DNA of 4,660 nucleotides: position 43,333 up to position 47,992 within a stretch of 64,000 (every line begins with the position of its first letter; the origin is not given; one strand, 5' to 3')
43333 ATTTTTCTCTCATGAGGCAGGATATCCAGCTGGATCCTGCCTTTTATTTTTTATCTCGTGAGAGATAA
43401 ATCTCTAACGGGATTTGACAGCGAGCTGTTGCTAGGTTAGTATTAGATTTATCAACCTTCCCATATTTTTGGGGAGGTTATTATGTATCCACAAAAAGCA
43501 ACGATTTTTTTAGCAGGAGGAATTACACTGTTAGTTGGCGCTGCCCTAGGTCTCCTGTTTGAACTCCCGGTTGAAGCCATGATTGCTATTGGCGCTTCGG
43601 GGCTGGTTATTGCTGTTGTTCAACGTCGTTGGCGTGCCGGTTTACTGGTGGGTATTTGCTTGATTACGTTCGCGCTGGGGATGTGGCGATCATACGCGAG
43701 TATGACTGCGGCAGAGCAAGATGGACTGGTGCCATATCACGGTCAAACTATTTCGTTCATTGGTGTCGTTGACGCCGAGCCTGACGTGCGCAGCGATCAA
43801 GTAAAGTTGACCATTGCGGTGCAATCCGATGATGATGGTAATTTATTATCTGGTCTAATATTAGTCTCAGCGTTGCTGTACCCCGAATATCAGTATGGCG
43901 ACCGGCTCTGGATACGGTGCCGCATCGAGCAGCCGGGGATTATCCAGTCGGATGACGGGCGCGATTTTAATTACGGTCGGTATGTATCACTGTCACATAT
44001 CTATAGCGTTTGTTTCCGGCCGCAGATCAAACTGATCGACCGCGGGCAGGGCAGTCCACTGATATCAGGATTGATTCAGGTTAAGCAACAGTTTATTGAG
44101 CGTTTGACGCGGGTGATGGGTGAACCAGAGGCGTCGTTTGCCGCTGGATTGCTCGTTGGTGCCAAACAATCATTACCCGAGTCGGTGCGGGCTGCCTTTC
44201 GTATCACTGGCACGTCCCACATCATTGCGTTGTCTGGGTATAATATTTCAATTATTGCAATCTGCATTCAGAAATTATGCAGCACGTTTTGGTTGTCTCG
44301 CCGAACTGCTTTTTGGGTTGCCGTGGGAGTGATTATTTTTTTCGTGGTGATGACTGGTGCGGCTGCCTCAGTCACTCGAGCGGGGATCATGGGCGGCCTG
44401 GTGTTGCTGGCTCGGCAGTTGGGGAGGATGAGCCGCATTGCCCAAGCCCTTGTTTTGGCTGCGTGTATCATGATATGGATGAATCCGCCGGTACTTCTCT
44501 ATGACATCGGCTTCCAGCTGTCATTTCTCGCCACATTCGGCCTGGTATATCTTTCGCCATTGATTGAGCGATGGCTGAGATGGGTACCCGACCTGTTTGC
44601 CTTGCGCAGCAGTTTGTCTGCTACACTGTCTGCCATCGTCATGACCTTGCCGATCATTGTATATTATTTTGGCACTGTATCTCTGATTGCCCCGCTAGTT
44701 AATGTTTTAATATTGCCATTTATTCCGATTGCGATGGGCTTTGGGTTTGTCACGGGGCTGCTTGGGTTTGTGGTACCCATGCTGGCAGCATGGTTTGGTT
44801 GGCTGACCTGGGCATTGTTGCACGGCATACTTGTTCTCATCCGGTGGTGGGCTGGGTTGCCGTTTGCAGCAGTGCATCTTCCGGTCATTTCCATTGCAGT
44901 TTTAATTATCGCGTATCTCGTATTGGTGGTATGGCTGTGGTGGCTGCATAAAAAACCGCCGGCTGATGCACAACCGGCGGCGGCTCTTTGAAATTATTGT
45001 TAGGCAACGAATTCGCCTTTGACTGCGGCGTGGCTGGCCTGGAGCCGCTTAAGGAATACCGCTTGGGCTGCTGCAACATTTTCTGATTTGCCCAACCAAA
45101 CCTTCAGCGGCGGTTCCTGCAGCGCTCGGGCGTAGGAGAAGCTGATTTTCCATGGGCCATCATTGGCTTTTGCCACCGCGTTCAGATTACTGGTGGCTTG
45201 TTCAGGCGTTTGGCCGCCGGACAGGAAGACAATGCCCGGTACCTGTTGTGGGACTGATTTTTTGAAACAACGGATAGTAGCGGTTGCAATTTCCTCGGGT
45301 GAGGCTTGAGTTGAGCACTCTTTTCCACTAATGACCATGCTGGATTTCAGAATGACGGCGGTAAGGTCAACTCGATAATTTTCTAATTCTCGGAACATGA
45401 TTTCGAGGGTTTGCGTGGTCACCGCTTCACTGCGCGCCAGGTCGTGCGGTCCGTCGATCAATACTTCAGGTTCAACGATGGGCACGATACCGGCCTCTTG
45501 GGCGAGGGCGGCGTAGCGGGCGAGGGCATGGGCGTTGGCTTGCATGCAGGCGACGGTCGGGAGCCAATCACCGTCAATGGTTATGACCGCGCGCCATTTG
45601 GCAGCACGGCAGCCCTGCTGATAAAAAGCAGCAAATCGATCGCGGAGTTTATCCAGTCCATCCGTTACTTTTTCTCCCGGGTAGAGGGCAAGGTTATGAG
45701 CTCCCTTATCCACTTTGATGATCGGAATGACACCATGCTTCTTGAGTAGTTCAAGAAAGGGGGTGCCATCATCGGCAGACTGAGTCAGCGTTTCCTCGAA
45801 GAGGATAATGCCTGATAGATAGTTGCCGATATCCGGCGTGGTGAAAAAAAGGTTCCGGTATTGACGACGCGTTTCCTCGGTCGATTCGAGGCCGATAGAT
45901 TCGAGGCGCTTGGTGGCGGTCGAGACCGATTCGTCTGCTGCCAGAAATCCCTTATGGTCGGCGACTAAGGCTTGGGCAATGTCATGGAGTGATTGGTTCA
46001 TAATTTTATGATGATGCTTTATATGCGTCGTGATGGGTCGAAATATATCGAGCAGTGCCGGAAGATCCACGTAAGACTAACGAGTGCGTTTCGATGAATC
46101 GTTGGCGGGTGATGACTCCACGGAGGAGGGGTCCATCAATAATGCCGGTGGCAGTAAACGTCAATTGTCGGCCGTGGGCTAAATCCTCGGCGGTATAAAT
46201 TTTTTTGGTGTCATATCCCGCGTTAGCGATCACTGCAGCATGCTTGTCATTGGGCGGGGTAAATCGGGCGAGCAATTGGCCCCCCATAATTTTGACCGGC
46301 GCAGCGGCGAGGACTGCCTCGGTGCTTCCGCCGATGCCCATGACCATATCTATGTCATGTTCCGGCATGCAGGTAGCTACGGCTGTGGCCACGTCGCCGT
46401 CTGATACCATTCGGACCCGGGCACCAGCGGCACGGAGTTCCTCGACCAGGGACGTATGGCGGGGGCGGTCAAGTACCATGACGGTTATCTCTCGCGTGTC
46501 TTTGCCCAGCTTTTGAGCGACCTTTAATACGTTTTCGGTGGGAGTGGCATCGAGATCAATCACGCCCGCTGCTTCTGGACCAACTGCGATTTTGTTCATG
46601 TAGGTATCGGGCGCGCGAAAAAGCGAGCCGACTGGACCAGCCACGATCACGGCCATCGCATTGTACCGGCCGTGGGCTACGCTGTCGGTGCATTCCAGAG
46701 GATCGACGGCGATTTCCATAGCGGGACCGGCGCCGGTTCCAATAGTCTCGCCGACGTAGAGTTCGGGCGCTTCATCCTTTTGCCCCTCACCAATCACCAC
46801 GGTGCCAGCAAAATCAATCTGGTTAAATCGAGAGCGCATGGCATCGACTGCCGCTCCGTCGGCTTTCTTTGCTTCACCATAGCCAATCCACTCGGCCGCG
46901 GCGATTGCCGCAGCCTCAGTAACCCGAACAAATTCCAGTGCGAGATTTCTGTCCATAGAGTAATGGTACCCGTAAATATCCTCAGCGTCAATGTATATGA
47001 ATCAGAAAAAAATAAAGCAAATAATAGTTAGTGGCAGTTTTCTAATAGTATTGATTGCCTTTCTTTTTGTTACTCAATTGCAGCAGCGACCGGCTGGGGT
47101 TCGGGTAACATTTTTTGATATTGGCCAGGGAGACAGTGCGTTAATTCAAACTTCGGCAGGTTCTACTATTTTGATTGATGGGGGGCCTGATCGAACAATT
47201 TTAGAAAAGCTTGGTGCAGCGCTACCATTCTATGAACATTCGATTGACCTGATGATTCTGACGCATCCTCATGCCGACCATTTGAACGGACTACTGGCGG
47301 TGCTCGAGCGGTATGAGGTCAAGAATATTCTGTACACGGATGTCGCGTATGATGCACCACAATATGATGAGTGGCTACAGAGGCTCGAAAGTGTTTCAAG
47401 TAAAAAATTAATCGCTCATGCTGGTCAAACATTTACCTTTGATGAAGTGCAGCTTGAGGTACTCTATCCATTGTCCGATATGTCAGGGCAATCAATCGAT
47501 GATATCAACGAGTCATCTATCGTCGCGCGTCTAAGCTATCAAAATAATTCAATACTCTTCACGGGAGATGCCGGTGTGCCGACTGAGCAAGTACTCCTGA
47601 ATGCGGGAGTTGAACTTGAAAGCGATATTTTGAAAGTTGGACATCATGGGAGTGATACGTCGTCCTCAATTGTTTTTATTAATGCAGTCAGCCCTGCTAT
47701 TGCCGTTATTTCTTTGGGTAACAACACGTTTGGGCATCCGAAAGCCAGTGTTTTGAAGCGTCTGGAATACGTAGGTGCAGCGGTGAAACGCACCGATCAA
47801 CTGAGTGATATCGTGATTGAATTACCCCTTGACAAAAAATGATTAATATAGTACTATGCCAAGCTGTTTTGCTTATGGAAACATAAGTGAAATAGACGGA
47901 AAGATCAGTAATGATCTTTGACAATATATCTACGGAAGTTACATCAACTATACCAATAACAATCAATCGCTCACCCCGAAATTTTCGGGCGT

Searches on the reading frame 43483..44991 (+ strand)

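Call 9: search_protein_families(library=pfam, proteins=[window:43483-44991:+], max_evalue=0.01)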
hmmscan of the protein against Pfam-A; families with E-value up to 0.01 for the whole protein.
window:43483-44991:+ (502 aa): 2 families
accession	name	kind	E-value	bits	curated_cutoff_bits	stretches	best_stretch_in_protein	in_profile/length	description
PF03772.21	Competence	-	1.5e-53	182.4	23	1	223-490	1-269/270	Competence protein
PF13567.11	DUF4131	-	1.8e-15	57.4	31.6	1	33-182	9-162/165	Domain of unknown function (DUF4131)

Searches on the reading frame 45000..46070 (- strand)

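Call 9: search_protein_families(library=pfam, proteins=[window:45000-46070:-], max_evalue=0.01)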
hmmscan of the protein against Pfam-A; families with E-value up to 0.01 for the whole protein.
window:45000-46070:- (356 aa): 1 family
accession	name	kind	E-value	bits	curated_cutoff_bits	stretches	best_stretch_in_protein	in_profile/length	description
PF00274.25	Glycolytic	-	4.9e-122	407.5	22.2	1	28-355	2-330/349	Fructose-bisphosphate aldolase class-I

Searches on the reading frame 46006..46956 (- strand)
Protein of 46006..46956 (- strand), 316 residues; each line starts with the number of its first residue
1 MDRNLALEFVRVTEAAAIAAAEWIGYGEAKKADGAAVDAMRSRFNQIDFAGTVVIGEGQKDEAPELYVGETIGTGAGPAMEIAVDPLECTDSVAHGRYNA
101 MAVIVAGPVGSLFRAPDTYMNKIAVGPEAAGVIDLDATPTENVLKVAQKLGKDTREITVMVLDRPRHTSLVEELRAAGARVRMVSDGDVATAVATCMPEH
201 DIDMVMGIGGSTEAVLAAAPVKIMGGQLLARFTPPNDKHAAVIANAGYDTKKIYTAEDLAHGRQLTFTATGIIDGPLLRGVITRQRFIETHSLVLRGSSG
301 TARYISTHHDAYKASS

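Call 9: search_protein_families(library=pfam, proteins=[window:46006-46956:-], max_evalue=0.01)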
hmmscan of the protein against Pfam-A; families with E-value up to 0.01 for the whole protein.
window:46006-46956:- (316 aa): 1 family
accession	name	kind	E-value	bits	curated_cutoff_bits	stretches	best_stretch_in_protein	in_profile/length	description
PF03320.18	FBPase_glpX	-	2.7e-123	411.2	27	1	3-309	1-307/307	Bacterial fructose-1,6-bisphosphatase, glpX-encoded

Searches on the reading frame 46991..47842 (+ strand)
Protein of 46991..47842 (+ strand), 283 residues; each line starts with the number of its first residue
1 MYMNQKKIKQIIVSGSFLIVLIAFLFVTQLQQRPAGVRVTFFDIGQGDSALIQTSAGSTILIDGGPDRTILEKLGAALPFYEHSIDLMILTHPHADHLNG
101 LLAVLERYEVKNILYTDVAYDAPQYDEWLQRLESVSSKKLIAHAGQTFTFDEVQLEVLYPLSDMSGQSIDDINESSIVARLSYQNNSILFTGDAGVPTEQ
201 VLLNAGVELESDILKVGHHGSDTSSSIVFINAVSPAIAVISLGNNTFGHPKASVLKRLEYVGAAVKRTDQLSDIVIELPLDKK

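Call 9: search_protein_families(library=pfam, proteins=[window:46991-47842:+], max_evalue=0.01)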
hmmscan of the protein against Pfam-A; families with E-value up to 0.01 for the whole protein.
window:46991-47842:+ (283 aa): 3 families
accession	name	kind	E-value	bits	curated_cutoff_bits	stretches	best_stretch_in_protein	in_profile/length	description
PF00753.33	Lactamase_B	-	4.7e-16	59.8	22.7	1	45-243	4-195/196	Metallo-beta-lactamase superfamily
PF12706.13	Lactamase_B_2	-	4.6e-10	39.9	27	1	59-202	2-151/200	Beta-lactamase superfamily domain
PF25281.1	MBL_MAP1B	-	4.5e-06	26.3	37.6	1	41-132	25-109/279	MAP1B MBL-like domain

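Call 23: find_homologous_proteins(query=window:46991-47842:+, max_evalue=1e-30)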
Query window:46991-47842:+ (283 aa): 5161 proteins with E <= 1e-30 among 8000 candidates; the best 120 are listed.
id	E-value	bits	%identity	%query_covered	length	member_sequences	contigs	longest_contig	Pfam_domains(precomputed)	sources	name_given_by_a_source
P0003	5.6e-177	604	100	99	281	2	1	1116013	PF12706.14,PF23023.2,PF25281.1,PF00753.34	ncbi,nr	ncbi:MAG: MBL fold metallo-hydrolase [Candidatus Kerfeldbacteria bacterium]|nr:MBL fold metallo-hydr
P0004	9.4e-133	459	74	98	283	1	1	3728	PF12706.14,PF23023.2,PF25281.1,PF00753.34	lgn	-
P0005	2.3e-90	320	57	96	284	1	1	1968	PF12706.14,PF23023.2,PF25281.1,PF00753.34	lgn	-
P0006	3.6e-83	297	53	97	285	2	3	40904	PF12706.14,PF23023.2,PF00753.34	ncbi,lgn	-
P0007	5.2e-82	293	53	98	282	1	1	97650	PF12706.14,PF23023.2,PF25281.1,PF00753.34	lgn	-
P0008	2.4e-78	281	51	93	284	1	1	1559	PF12706.14,PF00753.34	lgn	-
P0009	3.9e-78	280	48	96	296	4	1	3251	PF12706.14,PF00753.34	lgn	-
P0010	5.4e-76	273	49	96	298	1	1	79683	PF12706.14,PF25281.1,PF00753.34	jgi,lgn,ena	-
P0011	1.9e-75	272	49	97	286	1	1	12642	PF12706.14,PF23023.2,PF25281.1,PF00753.34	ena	-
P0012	1.4e-74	269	49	97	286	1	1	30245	PF12706.14,PF23023.2,PF25281.1,PF00753.34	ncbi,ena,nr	ncbi:MBL fold metallo-hydrolase [Patescibacteria group bacterium]|nr:MBL fold metallo-hydrolase [Pat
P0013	9.8e-74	266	48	99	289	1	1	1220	PF12706.14,PF00753.34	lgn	-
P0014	2.6e-73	265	47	95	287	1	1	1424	PF12706.14,PF00753.34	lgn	-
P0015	3.8e-73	264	53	84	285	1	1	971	PF12706.14,PF00753.34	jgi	jgi:competence protein ComEC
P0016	4.9e-73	264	51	92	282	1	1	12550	PF12706.14,PF23023.2,PF00753.34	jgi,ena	jgi:beta-lactamase superfamily II metal-dependent hydrolase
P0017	8.5e-73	263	50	93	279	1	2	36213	PF12706.14,PF23023.2,PF00753.34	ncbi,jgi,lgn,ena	-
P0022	2.1e-72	262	51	91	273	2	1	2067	PF12706.14,PF23023.2,PF00753.34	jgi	-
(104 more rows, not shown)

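Call 24: find_encoding_contigs(protein=P0005, flank=6000, max_places=2)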
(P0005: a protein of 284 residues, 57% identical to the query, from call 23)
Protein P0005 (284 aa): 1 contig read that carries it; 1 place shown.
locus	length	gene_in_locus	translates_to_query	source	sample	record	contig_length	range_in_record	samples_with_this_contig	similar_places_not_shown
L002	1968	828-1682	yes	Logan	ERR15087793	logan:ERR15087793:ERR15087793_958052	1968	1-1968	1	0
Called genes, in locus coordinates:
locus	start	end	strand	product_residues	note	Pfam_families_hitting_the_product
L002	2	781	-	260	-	?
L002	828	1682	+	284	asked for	PF25281:MBL_MAP1B (weak), PF00753:Lactamase_B, PF23023:Anti-Pycsar_Apyc1 (weak), PF12706:Lactamase_B_2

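Call 25: find_encoding_contigs(protein=P0006, flank=6000, max_places=2)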
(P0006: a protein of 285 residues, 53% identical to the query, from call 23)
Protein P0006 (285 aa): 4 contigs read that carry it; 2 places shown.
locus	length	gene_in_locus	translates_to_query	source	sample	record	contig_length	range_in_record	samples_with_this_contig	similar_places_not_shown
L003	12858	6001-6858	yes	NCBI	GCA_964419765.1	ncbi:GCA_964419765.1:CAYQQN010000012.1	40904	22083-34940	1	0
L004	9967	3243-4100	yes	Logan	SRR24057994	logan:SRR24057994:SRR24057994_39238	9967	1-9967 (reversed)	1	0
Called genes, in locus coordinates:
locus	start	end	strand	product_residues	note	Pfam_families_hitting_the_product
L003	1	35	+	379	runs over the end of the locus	PF03462:PCRF, PF00472:RF-1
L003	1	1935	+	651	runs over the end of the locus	PF13522:GATase_6, PF13537:GATase_7, PF01380:SIS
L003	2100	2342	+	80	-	-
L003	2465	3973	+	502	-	PF13567:DUF4131, PF03772:Competence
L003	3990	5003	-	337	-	PF00274:Glycolytic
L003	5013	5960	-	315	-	PF03320:FBPase_glpX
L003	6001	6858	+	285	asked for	PF00753:Lactamase_B, PF23023:Anti-Pycsar_Apyc1 (faint), PF12706:Lactamase_B_2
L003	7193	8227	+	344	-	-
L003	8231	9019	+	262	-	-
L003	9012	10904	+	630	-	PF00404:Dockerin_1 (weak)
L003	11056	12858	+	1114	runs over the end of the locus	PF25021:TEN_NHL (faint), PF01436:NHL (faint), PF10282:Lactonase (faint), PF01731:Arylesterase (faint), PF24684:Vgb_lyase (faint), PF08450:SGL (weak), PF01839:FG-GAP (faint), PF13517:FG-GAP_3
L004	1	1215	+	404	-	?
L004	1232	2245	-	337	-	PF00274:Glycolytic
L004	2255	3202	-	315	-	PF03320:FBPase_glpX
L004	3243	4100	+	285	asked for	PF00753:Lactamase_B, PF23023:Anti-Pycsar_Apyc1 (faint), PF12706:Lactamase_B_2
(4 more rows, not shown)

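Call 26: find_encoding_contigs(protein=P0007, flank=6000, max_places=2)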
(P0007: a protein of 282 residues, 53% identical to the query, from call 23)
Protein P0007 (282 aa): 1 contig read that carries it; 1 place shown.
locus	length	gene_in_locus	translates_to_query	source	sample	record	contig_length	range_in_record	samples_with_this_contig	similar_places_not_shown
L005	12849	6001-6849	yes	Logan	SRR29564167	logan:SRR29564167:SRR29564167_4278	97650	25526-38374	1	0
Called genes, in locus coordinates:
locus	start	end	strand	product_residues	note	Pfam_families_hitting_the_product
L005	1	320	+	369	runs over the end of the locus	PF03462:PCRF, PF00472:RF-1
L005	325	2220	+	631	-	PF13522:GATase_6, PF13537:GATase_7, PF01380:SIS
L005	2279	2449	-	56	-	-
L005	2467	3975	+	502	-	PF13567:DUF4131, PF03772:Competence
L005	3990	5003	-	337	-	PF00274:Glycolytic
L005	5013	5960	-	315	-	PF03320:FBPase_glpX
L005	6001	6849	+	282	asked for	PF25281:MBL_MAP1B (faint), PF00753:Lactamase_B, PF23023:Anti-Pycsar_Apyc1 (faint), PF12706:Lactamase_B_2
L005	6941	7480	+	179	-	PF01797:Y1_Tnp (weak)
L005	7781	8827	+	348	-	-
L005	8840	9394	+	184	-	-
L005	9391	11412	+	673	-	PF00404:Dockerin_1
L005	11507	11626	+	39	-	-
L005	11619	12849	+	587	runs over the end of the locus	PF01839:FG-GAP (faint), PF09992:NAGPA, PF13517:FG-GAP_3 (weak)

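Call 37: find_encoding_contigs(protein=P0008, flank=4000, max_places=1)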
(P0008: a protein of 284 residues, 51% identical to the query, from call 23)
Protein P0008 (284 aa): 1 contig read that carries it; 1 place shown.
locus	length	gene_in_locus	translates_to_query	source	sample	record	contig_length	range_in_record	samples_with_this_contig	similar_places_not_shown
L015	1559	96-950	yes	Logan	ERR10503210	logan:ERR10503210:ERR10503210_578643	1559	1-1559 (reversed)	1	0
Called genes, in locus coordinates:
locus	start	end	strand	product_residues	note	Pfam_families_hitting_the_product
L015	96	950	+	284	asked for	PF00753:Lactamase_B, PF12706:Lactamase_B_2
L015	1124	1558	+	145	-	?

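Call 38: find_encoding_contigs(protein=P0009, flank=4000, max_places=1)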
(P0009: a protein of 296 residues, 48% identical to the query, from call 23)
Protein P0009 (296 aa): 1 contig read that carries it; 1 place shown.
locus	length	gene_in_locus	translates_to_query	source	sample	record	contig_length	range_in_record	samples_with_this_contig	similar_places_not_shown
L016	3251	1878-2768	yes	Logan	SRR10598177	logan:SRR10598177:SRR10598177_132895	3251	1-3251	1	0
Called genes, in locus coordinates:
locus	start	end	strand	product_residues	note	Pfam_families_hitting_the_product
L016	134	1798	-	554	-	PF03320:FBPase_glpX (weak)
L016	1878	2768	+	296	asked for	PF00753:Lactamase_B, PF12706:Lactamase_B_2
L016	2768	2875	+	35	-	-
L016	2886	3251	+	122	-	?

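Call 39: find_encoding_contigs(protein=P0010, flank=4000, max_places=1)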
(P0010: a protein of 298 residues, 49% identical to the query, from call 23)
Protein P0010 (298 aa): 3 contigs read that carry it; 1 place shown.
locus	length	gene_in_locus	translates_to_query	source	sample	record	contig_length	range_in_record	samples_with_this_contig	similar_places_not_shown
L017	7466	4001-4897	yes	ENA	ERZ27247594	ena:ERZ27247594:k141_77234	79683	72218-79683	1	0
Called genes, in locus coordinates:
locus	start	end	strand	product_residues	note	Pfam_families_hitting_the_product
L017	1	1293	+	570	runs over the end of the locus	PF13428:TPR_14 (faint), PF13431:TPR_17 (faint), PF13176:TPR_7 (faint), PF13424:TPR_12, PF25063:ARM_TT21_C (weak), PF07719:TPR_2 (weak), PF13414:TPR_11 (weak), PF00515:TPR_1 (weak), +4 more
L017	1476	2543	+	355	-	PF03462:PCRF, PF00472:RF-1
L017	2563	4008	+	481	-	PF03772:Competence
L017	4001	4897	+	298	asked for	PF25281:MBL_MAP1B (faint), PF00753:Lactamase_B, PF12706:Lactamase_B_2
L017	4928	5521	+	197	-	PF00334:NDK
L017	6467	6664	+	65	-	-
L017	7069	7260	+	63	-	-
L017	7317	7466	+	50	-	?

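Call 40: find_encoding_contigs(protein=P0011, flank=4000, max_places=1)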
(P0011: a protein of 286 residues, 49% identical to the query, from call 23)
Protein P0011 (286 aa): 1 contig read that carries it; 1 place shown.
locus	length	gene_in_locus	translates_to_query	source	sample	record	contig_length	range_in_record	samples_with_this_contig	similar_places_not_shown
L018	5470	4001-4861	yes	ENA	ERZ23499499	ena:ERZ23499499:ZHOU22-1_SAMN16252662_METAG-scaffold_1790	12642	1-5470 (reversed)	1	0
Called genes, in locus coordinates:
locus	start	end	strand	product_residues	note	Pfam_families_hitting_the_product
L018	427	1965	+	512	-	PF13567:DUF4131, PF03772:Competence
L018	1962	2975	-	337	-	PF00274:Glycolytic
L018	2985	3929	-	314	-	PF03320:FBPase_glpX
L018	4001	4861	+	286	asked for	PF25281:MBL_MAP1B (faint), PF00753:Lactamase_B, PF23023:Anti-Pycsar_Apyc1 (weak), PF12706:Lactamase_B_2 (weak)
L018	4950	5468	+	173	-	?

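Call 46: find_encoding_contigs(protein=P0022, flank=3000, max_places=1)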
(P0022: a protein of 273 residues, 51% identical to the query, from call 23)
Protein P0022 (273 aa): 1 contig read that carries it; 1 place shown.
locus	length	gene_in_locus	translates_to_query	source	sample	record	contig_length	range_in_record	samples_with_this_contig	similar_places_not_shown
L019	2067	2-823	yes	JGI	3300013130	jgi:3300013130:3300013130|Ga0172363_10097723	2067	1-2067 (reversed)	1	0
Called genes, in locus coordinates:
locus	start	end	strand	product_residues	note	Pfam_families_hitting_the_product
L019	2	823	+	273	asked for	PF00753:Lactamase_B, PF23023:Anti-Pycsar_Apyc1 (weak), PF12706:Lactamase_B_2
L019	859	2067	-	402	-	?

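Call 47: find_encoding_contigs(protein=P0013, flank=3000, max_places=1)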
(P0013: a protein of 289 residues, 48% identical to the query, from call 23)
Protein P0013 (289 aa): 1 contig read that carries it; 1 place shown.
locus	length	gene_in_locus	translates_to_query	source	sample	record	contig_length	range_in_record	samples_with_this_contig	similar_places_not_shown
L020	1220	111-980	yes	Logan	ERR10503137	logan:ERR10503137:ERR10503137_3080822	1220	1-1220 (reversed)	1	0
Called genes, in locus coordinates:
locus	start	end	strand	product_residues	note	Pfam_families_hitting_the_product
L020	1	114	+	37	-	?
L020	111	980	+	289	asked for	PF00753:Lactamase_B, PF12706:Lactamase_B_2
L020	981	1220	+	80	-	?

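Call 55: search_protein_families(library=pfam, proteins=[L003:7193-8227:+, L003:8231-9019:+, L005:7781-8827:+, L005:8840-9394:+, L005:6941-7480:+], max_evalue=0.01)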
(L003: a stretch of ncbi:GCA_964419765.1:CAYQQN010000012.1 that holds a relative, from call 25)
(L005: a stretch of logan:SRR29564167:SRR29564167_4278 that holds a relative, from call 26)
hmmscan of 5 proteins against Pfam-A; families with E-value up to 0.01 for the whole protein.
L003:7193-8227:+ (344 aa): 0 families

L003:8231-9019:+ (262 aa): 0 families

L005:7781-8827:+ (348 aa): 1 family
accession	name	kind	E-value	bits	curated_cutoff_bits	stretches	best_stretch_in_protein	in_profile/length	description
PF01466.24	Skp1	-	0.0031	17.7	22.3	1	272-288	18-34/48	Skp1 family, dimerisation domain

L005:8840-9394:+ (184 aa): 0 families

L005:6941-7480:+ (179 aa): 1 family
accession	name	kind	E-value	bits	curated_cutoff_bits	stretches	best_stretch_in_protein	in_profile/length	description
PF01797.21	Y1_Tnp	-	4.7e-07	30.4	23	1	12-95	3-85/121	Transposase IS200 like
